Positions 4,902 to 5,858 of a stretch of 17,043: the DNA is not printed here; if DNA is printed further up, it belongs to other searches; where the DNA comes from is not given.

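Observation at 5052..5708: Tail assembly chaperone without the expected frameshift partner, carrying a T9 tract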

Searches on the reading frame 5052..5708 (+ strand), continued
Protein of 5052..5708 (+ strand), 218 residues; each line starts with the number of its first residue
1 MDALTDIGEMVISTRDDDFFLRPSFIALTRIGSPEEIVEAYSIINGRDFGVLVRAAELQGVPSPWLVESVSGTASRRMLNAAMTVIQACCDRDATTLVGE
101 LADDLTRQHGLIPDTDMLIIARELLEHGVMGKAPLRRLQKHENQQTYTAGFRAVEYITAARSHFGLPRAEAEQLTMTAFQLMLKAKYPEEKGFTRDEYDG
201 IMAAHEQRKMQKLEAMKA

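Call 29: search_solved_structures(query=A2, max_evalue=10, show_alignments=2)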
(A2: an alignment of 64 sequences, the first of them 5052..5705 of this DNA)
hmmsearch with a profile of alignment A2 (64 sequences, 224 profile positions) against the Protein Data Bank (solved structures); distinct sequences matched with E-value up to 10: 0.

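Call 35: predict_structure(alignment_id=A2)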
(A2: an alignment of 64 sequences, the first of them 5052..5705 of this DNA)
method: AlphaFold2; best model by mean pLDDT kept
length: 218 residues; sequences in the alignment: 64
mean_pLDDT: 76.6   pTM: 0.68
mean pLDDT of the five models: 76.6, 75.6, 75.3, 73.0, 69.7
residues with pLDDT >= 90: 51; 70-90: 104; 50-70: 38; < 50: 25
segments of 3 or more residues with pLDDT < 50: 1-4, 131-148, 191-193
pLDDT, mean of each block of 10 residues (from residue 1): 58 90 92 87 78 66 60 78 94 92 83 89 83 40 43 83 90 86 74 59 80 79
secondary structure, 60 per line:
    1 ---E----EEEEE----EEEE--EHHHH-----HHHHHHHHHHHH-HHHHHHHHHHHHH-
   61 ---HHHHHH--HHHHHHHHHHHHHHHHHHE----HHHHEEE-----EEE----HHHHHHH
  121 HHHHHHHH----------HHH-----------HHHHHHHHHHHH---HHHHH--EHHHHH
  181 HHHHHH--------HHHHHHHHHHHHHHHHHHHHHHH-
elements in order: E9-13 E18-21 H25-28 H34-45 H47-59 H64-69 H72-89 H95-98 E99-101 E107-109 H114-128 H153-164 H168-172 H176-186 H195-217

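Call 40: fold_search(model_id=the predicted structure, library=viral)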
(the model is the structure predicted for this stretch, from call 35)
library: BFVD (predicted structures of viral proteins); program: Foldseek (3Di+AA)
matches with E <= 10: 154; with E <= 0.001: 5
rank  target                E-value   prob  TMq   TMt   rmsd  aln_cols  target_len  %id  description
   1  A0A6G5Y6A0            4.6e-14  1.00  0.70  0.73   9.4       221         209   32  (no name in the UniProt tables at hand)
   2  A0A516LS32            1.4e-10  1.00  0.57  0.65   9.0       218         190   22  (no name in the UniProt tables at hand)
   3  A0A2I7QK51            2.4e-10  1.00  0.57  0.63   8.8       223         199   22  (no name in the UniProt tables at hand)
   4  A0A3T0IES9            1.6e-09  1.00  0.61  0.67   8.1       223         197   16  (no name in the UniProt tables at hand)
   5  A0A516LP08            1.7e-04  1.00  0.36  0.41  15.1       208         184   18  (no name in the UniProt tables at hand)
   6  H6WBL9                1.2e-02  1.00  0.43  0.49  11.1       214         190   11  Uncharacterized protein [Rhodobacter phage RcapNL]
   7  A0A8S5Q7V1            1.6e-02  0.99  0.44  0.35  10.3       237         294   11  Uncharacterized protein [Siphoviridae sp. ctrzs15]
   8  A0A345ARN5            3.3e-02  0.99  0.46  0.50  10.9       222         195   12  Tail assembly protein [Paenibacillus phage Wanderer]
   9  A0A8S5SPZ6            6.6e-02  0.41  0.26  0.18  13.2       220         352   13  Uncharacterized protein [Siphoviridae sp. ctLdn10]
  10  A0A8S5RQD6            8.7e-02  0.72  0.38  0.35  12.4       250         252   13  (no name in the UniProt tables at hand)
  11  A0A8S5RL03            9.7e-02  0.82  0.35  0.41  10.6       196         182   14  Uncharacterized protein [virus sp. ctZer25]
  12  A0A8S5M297            1.6e-01  0.69  0.39  0.36  13.4       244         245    9  Uncharacterized protein [Siphoviridae sp. ctxjx4]
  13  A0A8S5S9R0            1.7e-01  0.54  0.35  0.30   9.6       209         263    9  Uncharacterized protein [Phage sp. ctGns7]
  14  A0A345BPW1            1.8e-01  0.75  0.41  0.38  10.5       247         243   11  (no name in the UniProt tables at hand)
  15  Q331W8                1.8e-01  0.57  0.38  0.32  11.9       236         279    9  (no name in the UniProt tables at hand)
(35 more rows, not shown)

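Call 42: search_protein_families(library=pfam, alignment_id=A2, max_evalue=10)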
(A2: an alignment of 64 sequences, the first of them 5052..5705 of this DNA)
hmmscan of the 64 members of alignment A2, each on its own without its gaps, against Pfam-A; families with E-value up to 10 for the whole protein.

A. member 1, window:5052-5705:+ (218 aa): 1 family
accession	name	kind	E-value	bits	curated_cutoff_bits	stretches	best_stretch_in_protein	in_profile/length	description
PF19759.4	DUF6246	-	1.8e-59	201.1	27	1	21-199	1-184/185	Family of unknown function (DUF6246)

B. families by the number of members that match (of 64 scanned): 17 families
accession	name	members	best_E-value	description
PF19759.4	DUF6246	64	4.9e-83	Family of unknown function (DUF6246)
PF21961.1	AppA_4HB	5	0.0088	AppA, four helix bundle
PF05117.17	DUF695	2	0.009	Family of unknown function (DUF695)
PF03907.18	Spo7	2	0.082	Spo7-like protein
PF05889.19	SepSecS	2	0.23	O-phosphoseryl-tRNA(Sec) selenium transferase, SepSecS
PF12729.13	4HB_MCP_1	1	0.0043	Four helix bundle sensory module for signal transduction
PF22533.2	WIV_dom_3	1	0.0072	Protein P1-like, WIV domain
PF13833.12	EF-hand_8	1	0.021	EF-hand domain pair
PF00134.28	Cyclin_N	1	0.027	Cyclin, N-terminal domain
PF00651.37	BTB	1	0.039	BTB/POZ domain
PF08816.16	Ivy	1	0.053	Inhibitor of vertebrate lysozyme (Ivy)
PF21120.3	MCM_WH_arc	1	0.085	Archaeal MCM, winged-helix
PF19178.5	DUF5860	1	0.087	Family of unknown function (DUF5860)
PF04033.18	DUF365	1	0.16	Domain of unknown function (DUF365)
PF03608.18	EII-GUT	1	0.18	PTS system enzyme II sorbitol-specific factor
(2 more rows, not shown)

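Call 43: get_annotated_region(hit=H26, flank=2500)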
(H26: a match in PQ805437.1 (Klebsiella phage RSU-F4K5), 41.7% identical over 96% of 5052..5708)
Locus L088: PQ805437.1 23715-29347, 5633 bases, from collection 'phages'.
description: Klebsiella phage RSU-F4K5, complete genome.
organism: Klebsiella phage RSU-F4K5 (NCBI taxid 3389930)
taxonomy: Viruses
host: Klebsiella michiganensis; source: hospital wastewater; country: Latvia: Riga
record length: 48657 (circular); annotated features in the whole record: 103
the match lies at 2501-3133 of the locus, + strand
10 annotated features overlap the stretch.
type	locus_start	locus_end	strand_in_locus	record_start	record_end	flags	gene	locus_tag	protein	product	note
CDS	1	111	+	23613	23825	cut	-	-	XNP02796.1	hypothetical protein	ORF_61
CDS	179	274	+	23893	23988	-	-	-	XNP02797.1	hypothetical protein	ORF_62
CDS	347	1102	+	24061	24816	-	-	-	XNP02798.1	Ig-like domain containing protein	ORF_63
CDS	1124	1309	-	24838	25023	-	-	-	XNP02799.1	hypothetical protein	ORF_64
CDS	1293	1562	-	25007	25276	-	-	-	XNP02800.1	hypothetical protein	ORF_65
CDS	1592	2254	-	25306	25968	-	-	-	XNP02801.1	putative DNA methyltransferase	ORF_66; DNA replication modification and repair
CDS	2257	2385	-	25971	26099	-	-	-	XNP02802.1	hypothetical protein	ORF_67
CDS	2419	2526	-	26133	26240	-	-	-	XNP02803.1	hypothetical protein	ORF_68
CDS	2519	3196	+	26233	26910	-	-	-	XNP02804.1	DUF6246-containing protein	ORF_69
CDS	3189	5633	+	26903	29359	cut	-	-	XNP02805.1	tail length tape measure protein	ORF_70; tail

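Call 44: get_annotated_region(hit=H25, flank=2500)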
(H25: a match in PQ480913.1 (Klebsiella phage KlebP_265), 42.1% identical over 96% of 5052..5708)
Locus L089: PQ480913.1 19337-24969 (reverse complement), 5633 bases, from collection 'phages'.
description: Klebsiella phage KlebP_265, complete genome.
organism: Klebsiella phage KlebP_265 (NCBI taxid 3374910)
taxonomy: Viruses; Duplodnaviria; Heunggongvirae; Uroviricota; Caudoviricetes
host: Klebsiella pneumoniae CEMTC 5232; source: clinical sputum; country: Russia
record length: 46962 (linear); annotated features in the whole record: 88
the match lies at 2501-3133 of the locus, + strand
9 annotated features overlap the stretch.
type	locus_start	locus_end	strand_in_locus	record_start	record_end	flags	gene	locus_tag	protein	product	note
CDS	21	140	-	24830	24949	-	-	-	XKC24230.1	hypothetical protein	-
CDS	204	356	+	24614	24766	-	-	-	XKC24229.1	hypothetical protein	-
CDS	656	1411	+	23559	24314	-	-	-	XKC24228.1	major tail protein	-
CDS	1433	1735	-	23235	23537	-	-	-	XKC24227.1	hypothetical protein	-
CDS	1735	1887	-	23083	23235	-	-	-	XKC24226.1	hypothetical protein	-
CDS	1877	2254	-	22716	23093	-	-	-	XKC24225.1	DUF2591 family protein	-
CDS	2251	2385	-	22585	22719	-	-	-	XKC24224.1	hypothetical protein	-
CDS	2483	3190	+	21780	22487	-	-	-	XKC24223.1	tail assembly chaperone protein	-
CDS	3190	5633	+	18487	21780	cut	-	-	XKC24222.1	tail length tape-measure protein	-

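Call 49: search_protein_families(library=padloc, proteins=[window:5052-5705:+], max_evalue=1)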
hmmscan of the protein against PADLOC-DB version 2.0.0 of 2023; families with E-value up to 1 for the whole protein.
window:5052-5705:+ (218 aa): 0 families

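Call 51: search_protein_families(library=ncbifam, proteins=[window:5052-5705:+], max_evalue=1)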
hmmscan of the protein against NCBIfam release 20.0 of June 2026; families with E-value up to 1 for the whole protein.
window:5052-5705:+ (218 aa): 0 families

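Call 59: search_protein_families(library=phrogs, alignment_id=A2, max_evalue=1)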
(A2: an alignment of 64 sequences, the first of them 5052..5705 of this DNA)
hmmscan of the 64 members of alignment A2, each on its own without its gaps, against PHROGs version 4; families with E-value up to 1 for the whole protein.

A. member 1, window:5052-5705:+ (218 aa): 2 families
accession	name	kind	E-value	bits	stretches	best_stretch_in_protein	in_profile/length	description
phrog_791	-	unknown function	4e-72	243.4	1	1-215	1-222/227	-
phrog_29657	-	unknown function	1.4e-18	67.8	1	168-209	3-44/59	-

B. families by the number of members that match (of 64 scanned): 34 families (the first 25 are shown)
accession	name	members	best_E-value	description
phrog_791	-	64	3.8e-93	-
phrog_29657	-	64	1e-40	-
phrog_6127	-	8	0.047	-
phrog_16628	-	6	0.0098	-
phrog_31386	-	6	0.051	-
phrog_16524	-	5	0.026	-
phrog_5290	-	4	0.091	-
phrog_16829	-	4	0.16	-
phrog_13217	-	3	0.019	minor tail protein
phrog_1988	-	3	0.021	-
phrog_20080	-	2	0.002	-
phrog_27795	-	2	0.12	-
phrog_441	-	1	0.015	tail assembly chaperone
phrog_36596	-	1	0.062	-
phrog_21876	-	1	0.069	-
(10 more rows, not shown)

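Call 61: search_protein_representatives(alignment_id=A2)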
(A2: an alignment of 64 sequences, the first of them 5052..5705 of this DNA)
Query: 64 sequences, 224 profile positions. Proteins with E-value up to 0.001 (for the whole library): 450; up to 1e-10: 362; up to 1e-30: 66. The best 150 are listed.
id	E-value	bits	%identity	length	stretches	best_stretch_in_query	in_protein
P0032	5.6e-103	359.7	-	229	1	1-221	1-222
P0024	2.8e-91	321.4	-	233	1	1-222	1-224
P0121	1.4e-87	309.4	-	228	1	1-221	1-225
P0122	2.6e-86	305.2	-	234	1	1-222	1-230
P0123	1.3e-77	276.8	-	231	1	1-222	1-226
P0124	3.3e-75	268.9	-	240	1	1-222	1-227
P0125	1.7e-72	260.0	-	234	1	1-220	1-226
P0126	4.2e-71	255.4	-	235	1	2-217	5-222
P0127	1.0e-70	254.2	-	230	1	1-220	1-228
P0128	9.0e-63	228.2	-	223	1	1-219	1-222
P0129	1.6e-61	224.1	-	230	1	1-219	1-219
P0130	2.9e-60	220.0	-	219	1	101-218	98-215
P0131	8.7e-58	211.9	-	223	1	1-220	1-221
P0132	1.9e-55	204.2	-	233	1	2-219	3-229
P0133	2.1e-55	204.1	-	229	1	2-219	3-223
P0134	3.4e-54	200.1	-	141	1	88-223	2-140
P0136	1.4e-51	191.6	-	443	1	2-179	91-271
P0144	8.9e-39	149.7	-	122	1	137-221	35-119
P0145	2.8e-38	148.1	-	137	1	1-136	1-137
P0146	3.5e-38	147.8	-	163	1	137-221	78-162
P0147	3.0e-37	144.7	-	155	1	1-107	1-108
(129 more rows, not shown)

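Call 62: search_protein_families(library=pfam, proteins=[P0136, P0145, P0134], max_evalue=0.01)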
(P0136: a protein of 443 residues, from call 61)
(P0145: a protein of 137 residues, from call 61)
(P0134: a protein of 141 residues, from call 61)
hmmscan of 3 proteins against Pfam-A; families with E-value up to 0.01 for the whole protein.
P0136 (443 aa): 2 families
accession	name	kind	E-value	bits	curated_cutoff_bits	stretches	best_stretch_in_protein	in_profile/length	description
PF19759.4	DUF6246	-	3.8e-45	154.4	27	1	110-257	1-147/185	Family of unknown function (DUF6246)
PF20155.4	TMP_3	-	0.0073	16.5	41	0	266-340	17-91/192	Tape measure protein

P0145 (137 aa): 1 family
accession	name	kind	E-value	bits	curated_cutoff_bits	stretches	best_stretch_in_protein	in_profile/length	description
PF19759.4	DUF6246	-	5.3e-36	124.6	27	1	21-137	1-117/185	Family of unknown function (DUF6246)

P0134 (141 aa): 1 family
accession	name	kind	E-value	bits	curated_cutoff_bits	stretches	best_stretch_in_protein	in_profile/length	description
PF19759.4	DUF6246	-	9.4e-52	175.9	27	1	2-121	68-185/185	Family of unknown function (DUF6246)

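Call 73: fold_search(model_id=the predicted structure, library=pdb)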
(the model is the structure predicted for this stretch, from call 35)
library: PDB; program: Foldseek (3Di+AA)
matches with E <= 10: 18; with E <= 0.001: 0
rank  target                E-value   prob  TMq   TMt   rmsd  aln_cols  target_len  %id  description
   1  5aa3_D                4.8e+00  0.04  0.13  0.08  12.0       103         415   14  Crystal structure of MltF from Pseudomonas aeruginosa in the presence of tetrasaccharide and tetrapeptide (released 2016-10-12)
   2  9igu_b                5.9e+00  0.01  0.14  0.12  14.6       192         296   10  Assembly intermediate of human mitochondrial ribosome small subunit bound to METTL15 and RBFA (Inward conformation) (S (released 2026-03-11)
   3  8xla_D                6.2e+00  0.02  0.15  0.18  15.2       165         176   12  Mismatch Repair Complex (released 2025-04-16)
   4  7wot_M                6.6e+00  0.03  0.12  0.05   9.7        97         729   18  Cryo-EM structure of the inner ring monomer of the Saccharomyces cerevisiae nuclear pore complex (released 2022-04-13)
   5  7woo_A                6.6e+00  0.03  0.12  0.05   9.7        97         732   18  Cryo-EM structure of the inner ring protomer of the Saccharomyces cerevisiae nuclear pore complex (released 2022-04-13)
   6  6zif_A                7.3e+00  0.02  0.13  0.21  12.4       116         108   13  The structure of a cytosolic copper storage protein from Methylocystis sp. Strain Rockwell (ATCC 49242) (released 2022-01-12)
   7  6uqm_A                7.3e+00  0.02  0.11  0.06  13.8        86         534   12  Crystal structure of R173A variant of cytosolic fumarate hydratase from Leishmania major in a complex with S-malate (released 2019-12-04)
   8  5oa3_T                7.7e+00  0.06  0.12  0.17   7.0        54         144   22  Human 40S-eIF2D-re-initiation complex (released 2017-08-09)
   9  6ynx_P                7.7e+00  0.01  0.10  0.13  11.9        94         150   12  Cryo-EM structure of Tetrahymena thermophila mitochondrial ATP synthase - Fo-subcomplex (released 2020-09-30)
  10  6uq8_A                8.2e+00  0.02  0.11  0.06  13.8        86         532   12  Crystal structure of R421A variant of cytosolic fumarate hydratase from Leishmania major in a complex with S-malate an (released 2019-12-04)
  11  2rfo_B                8.6e+00  0.02  0.14  0.07  15.8       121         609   19  Crystral Structure of the nucleoporin Nic96 (released 2008-01-29)
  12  6up9_A                8.6e+00  0.01  0.10  0.05  13.8        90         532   13  Crystal structure of T467A variant of cytosolic fumarate hydratase from Leishmania major in a complex with malonate (released 2019-12-04)
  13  1wc0_B                9.1e+00  0.03  0.14  0.14   7.4        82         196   16  Soluble adenylyl cyclase CyaC from S. platensis in complex with alpha, beta-methylene-ATP (released 2004-12-20)
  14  2yqy_B                9.1e+00  0.01  0.13  0.19  13.9       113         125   14  Crystal structure of TT2238, a four-helix bundle protein (released 2008-03-04)
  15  5l2r_A                9.1e+00  0.01  0.11  0.06  13.8        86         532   12  Crystal structure of fumarate hydratase from Leishmania major (released 2016-08-17)
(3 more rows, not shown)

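Call 75: find_encoding_contigs(protein=P0146, flank=3000, max_places=3)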
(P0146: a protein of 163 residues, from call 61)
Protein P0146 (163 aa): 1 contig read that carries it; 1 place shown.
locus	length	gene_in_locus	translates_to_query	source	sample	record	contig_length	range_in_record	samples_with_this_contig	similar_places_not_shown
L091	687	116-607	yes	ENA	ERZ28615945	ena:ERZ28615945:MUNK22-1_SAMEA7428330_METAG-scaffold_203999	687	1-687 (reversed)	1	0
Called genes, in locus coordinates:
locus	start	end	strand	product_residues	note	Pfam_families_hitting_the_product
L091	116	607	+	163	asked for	PF02074:Peptidase_M32 (weak), PF19759:DUF6246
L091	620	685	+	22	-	?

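Call 77: find_encoding_contigs(protein=P0147, flank=2000, max_places=4)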
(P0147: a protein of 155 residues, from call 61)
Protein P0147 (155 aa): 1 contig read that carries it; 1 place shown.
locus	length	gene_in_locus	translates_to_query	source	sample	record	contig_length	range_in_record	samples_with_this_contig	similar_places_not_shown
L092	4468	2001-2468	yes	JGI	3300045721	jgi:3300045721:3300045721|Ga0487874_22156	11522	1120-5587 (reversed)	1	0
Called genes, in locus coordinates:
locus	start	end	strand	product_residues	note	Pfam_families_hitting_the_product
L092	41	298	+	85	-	-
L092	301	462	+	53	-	-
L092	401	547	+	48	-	-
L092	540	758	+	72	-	-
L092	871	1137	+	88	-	PF23842:Phage_tail_terminator_3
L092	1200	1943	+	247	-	PF02368:Big_2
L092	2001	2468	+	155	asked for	PF19759:DUF6246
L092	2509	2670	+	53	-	PF19759:DUF6246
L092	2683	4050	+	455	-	-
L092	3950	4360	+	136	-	PF06120:Phage_HK97_TLTM (weak)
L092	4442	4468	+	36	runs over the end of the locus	-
